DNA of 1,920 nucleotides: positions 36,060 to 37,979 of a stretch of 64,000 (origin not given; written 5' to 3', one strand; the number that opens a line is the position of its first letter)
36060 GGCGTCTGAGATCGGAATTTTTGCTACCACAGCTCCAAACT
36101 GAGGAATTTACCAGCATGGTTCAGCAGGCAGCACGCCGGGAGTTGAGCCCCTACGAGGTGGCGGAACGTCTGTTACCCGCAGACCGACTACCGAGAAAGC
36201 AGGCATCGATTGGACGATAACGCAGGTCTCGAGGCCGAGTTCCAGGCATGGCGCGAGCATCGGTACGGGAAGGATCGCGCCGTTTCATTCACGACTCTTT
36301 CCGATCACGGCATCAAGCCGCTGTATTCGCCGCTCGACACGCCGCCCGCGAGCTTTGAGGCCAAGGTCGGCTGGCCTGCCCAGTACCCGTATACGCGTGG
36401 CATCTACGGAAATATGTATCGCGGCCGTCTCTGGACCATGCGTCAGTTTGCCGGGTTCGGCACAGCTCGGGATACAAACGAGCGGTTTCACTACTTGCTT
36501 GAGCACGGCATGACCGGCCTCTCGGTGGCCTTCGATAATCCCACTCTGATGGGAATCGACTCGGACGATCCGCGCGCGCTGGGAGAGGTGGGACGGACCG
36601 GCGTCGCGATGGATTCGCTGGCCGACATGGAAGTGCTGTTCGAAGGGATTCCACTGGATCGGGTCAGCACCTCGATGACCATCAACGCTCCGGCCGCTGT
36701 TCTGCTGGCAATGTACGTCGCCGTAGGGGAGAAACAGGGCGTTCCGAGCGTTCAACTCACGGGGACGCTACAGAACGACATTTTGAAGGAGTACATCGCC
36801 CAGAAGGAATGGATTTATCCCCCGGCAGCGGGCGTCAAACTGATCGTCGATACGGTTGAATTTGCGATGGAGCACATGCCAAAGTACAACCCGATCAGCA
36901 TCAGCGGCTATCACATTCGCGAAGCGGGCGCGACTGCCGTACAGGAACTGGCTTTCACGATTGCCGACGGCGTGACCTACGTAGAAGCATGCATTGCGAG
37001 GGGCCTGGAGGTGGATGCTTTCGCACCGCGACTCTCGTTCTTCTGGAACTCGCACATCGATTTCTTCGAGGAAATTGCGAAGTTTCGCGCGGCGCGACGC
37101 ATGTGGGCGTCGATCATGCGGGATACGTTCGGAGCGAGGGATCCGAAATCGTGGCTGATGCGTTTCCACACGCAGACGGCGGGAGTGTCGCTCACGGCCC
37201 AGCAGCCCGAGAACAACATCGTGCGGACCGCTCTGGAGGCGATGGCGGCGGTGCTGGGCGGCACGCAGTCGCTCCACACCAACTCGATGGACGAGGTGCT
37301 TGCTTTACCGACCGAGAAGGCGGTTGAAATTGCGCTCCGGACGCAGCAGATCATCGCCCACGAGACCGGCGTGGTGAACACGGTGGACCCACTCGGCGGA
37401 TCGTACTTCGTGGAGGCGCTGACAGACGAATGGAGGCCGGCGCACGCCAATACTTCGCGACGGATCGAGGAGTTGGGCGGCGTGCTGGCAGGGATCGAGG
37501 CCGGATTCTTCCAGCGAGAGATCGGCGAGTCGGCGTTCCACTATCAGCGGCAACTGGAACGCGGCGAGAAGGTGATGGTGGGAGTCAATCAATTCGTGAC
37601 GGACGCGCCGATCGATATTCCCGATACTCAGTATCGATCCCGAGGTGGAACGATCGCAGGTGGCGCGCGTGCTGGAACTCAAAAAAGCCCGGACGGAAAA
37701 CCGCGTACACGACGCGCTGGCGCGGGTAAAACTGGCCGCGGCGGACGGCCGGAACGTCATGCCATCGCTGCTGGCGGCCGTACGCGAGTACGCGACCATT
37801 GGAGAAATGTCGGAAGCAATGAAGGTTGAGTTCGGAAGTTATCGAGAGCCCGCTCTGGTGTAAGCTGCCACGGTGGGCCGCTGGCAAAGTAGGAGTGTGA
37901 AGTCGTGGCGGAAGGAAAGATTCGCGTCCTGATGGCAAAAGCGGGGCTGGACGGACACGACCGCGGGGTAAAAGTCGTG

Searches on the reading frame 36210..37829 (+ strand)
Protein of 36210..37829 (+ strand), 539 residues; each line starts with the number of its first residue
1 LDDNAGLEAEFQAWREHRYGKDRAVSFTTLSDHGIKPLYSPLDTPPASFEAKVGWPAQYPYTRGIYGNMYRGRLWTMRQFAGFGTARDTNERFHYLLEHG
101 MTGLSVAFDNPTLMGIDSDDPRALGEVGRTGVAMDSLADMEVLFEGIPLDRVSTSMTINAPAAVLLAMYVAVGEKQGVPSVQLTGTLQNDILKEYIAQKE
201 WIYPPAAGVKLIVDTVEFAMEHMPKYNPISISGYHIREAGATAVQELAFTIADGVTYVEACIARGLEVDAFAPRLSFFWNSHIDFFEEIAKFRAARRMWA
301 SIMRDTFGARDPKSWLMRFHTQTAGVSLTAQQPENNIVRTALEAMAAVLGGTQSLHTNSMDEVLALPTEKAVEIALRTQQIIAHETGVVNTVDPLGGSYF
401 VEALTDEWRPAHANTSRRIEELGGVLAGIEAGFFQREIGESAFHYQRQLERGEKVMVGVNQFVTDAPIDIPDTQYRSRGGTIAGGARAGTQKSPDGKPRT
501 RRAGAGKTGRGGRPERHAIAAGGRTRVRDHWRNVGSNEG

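Call 7: search_protein_families(library=pfam, proteins=[window:36210-37829:+], max_evalue=0.001)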
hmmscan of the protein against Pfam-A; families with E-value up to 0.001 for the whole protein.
window:36210-37829:+ (539 aa): 1 family
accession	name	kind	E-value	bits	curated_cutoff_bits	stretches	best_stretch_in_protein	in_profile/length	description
PF01642.28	MM_CoA_mutase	-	3.9e-199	662.9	22.1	1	29-470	2-445/512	Methylmalonyl-CoA mutase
